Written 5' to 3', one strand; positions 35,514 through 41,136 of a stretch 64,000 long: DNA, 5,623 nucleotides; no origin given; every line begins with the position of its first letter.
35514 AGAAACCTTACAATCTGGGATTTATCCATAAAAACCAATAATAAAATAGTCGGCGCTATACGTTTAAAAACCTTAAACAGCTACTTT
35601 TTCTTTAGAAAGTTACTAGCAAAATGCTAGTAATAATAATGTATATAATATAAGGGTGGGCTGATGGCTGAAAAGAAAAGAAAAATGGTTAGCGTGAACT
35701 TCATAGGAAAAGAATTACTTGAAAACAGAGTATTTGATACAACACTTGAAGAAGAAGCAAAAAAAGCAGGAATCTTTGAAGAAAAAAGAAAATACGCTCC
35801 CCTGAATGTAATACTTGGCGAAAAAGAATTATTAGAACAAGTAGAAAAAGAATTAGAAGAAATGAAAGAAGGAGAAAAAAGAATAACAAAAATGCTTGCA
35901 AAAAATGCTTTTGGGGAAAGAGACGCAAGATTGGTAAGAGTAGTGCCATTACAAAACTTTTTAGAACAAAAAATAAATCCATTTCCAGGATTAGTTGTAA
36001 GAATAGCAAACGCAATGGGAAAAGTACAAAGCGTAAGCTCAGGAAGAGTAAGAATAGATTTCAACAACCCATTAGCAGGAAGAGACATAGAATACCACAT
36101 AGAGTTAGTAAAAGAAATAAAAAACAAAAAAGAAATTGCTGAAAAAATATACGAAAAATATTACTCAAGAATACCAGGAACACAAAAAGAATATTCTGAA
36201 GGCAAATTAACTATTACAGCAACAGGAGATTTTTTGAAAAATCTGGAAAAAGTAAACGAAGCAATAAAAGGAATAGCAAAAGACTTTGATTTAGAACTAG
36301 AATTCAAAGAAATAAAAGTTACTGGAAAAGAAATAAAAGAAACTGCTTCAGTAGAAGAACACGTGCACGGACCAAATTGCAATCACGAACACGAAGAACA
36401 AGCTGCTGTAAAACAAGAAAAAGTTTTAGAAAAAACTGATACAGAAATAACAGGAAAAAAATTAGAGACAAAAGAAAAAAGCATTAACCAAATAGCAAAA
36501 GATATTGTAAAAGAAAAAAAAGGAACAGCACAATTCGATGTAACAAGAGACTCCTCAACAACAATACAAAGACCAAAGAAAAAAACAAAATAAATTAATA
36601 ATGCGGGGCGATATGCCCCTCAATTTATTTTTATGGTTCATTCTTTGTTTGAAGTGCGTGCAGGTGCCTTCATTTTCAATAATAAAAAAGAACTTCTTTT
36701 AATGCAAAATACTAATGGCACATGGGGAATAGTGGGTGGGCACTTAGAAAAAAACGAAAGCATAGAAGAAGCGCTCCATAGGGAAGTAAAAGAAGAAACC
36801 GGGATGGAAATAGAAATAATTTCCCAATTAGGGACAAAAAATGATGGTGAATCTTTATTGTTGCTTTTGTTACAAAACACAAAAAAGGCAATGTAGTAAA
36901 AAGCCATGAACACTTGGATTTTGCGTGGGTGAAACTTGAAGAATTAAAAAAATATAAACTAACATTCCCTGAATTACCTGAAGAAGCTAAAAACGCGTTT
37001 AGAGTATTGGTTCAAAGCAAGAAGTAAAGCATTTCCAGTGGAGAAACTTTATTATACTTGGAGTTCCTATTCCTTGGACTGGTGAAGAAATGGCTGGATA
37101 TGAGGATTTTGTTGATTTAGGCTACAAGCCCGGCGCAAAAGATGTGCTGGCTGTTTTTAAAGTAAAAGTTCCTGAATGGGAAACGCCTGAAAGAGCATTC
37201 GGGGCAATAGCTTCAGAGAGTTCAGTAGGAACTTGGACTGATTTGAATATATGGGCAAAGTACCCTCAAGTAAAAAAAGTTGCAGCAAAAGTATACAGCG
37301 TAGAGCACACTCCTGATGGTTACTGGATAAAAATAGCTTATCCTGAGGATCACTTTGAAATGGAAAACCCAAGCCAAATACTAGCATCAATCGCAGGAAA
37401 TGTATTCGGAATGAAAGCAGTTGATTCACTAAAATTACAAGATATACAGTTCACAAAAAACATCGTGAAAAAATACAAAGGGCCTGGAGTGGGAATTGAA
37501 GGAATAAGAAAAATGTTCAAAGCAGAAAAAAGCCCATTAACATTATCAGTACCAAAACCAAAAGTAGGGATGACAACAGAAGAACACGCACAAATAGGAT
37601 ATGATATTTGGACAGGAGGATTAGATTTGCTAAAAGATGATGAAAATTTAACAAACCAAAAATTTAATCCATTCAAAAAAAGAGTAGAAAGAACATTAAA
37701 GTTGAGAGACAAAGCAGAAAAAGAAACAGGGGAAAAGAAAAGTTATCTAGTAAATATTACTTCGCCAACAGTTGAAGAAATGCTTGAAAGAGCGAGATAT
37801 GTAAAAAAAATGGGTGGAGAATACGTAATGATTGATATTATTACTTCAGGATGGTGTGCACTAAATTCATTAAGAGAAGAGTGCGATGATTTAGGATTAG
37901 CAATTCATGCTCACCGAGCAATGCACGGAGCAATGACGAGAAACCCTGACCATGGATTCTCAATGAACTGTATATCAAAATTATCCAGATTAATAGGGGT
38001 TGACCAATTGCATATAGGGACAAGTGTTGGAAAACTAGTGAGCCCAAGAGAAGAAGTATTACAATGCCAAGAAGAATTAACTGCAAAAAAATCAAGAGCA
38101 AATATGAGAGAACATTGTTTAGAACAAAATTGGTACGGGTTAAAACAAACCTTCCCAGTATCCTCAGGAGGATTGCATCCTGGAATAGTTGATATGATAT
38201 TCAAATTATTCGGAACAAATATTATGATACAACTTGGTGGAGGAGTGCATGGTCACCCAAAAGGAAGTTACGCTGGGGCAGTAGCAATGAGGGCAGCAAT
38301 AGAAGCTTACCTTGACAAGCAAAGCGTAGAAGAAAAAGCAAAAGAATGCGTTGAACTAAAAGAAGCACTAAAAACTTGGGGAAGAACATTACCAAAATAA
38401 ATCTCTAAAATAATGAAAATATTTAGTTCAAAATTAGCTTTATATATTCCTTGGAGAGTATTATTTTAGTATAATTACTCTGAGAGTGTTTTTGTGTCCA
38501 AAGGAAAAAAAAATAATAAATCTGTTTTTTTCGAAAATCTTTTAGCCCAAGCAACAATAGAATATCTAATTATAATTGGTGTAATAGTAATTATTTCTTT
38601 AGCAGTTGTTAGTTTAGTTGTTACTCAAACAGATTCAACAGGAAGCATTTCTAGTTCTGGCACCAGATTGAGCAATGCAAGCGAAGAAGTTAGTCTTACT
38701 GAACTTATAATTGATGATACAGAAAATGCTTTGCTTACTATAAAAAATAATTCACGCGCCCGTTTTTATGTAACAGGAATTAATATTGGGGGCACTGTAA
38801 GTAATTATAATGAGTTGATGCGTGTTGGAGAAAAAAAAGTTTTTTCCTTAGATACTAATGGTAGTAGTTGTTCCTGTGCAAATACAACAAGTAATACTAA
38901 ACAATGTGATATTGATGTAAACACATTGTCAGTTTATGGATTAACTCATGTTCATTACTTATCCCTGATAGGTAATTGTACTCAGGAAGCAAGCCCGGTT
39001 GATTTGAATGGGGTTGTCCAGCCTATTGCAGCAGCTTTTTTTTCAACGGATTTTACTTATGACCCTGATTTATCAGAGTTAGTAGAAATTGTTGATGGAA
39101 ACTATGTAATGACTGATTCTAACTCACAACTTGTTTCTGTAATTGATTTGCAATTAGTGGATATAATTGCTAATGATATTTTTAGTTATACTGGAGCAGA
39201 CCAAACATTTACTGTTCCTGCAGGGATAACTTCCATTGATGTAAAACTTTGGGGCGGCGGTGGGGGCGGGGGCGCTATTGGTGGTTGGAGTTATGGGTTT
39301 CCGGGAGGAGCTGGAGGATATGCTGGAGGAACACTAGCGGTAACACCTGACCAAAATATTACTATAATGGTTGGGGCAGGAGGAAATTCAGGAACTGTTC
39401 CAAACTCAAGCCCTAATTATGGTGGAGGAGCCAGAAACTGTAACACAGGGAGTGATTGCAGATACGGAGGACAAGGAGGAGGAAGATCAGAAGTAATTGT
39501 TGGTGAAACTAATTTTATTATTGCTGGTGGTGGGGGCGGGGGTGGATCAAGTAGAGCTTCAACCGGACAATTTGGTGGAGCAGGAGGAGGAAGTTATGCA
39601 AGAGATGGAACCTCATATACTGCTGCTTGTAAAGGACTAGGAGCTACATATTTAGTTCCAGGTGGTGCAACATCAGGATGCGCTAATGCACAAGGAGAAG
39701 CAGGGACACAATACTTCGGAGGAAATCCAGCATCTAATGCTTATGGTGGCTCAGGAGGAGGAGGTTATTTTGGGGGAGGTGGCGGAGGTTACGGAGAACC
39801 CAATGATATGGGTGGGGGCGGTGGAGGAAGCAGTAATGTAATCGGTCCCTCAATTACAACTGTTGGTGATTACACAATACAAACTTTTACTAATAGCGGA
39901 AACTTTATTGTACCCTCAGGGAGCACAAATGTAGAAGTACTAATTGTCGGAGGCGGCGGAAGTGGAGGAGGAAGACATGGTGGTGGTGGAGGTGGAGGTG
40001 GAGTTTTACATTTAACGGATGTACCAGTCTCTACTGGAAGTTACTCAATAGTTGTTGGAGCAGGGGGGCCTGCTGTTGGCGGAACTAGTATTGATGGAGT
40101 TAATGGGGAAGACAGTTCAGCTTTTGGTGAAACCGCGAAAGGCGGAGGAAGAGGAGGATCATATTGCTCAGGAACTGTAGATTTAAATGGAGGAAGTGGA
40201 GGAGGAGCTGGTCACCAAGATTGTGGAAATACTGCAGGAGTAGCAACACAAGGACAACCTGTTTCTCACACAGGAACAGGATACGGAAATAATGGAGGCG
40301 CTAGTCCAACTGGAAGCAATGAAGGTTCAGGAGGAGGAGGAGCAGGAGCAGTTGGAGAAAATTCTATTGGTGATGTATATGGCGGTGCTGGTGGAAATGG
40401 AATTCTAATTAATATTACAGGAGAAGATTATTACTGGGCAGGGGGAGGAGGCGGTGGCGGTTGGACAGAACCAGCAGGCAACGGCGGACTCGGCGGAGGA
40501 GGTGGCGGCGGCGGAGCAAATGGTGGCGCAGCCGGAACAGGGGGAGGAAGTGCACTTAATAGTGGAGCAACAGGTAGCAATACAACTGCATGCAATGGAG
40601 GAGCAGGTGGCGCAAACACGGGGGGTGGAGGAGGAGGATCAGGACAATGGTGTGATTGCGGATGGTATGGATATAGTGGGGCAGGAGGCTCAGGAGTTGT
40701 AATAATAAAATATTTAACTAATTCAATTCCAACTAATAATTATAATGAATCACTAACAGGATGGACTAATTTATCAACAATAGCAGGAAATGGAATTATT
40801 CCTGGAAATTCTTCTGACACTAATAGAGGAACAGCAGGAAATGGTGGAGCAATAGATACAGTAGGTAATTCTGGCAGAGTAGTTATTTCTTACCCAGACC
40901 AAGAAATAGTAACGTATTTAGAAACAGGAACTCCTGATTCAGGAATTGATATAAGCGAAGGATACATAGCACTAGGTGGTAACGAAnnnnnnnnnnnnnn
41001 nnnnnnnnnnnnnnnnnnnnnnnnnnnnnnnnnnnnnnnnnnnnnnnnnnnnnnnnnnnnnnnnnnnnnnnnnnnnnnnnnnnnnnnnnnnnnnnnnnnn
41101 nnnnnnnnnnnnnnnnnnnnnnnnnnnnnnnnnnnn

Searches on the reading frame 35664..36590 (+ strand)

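Call 17: search_protein_families(library=pfam, proteins=[window:35664-36590:+], max_evalue=0.001)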
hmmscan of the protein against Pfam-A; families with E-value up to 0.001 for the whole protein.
window:35664-36590:+ (309 aa): 2 families
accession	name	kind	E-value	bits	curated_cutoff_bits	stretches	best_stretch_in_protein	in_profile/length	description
PF22199.2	FKBP26_IF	-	6.1e-15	55.3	27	1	92-137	1-46/46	FKBP26, IF domain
PF00254.34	FKBP_C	-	8.1e-06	26.5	21.1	1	4-88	6-76/94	FKBP-type peptidyl-prolyl cis-trans isomerase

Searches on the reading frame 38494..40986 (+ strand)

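Call 17: search_protein_families(library=pfam, proteins=[window:38494-40986:+], max_evalue=0.001)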
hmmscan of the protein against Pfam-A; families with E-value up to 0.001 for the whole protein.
window:38494-40986:+ (831 aa): 2 families
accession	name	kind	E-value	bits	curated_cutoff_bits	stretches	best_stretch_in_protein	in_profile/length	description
PF21722.4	Gly_rich_2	-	5.9e-22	79.2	24.3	2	468-706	3-220/226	Glycine-rich domain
PF12810.13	ALK_LTK_GRD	-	3.6e-07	30.9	24.5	1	250-470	12-226/243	ALK/LTK, Glycine-rich domain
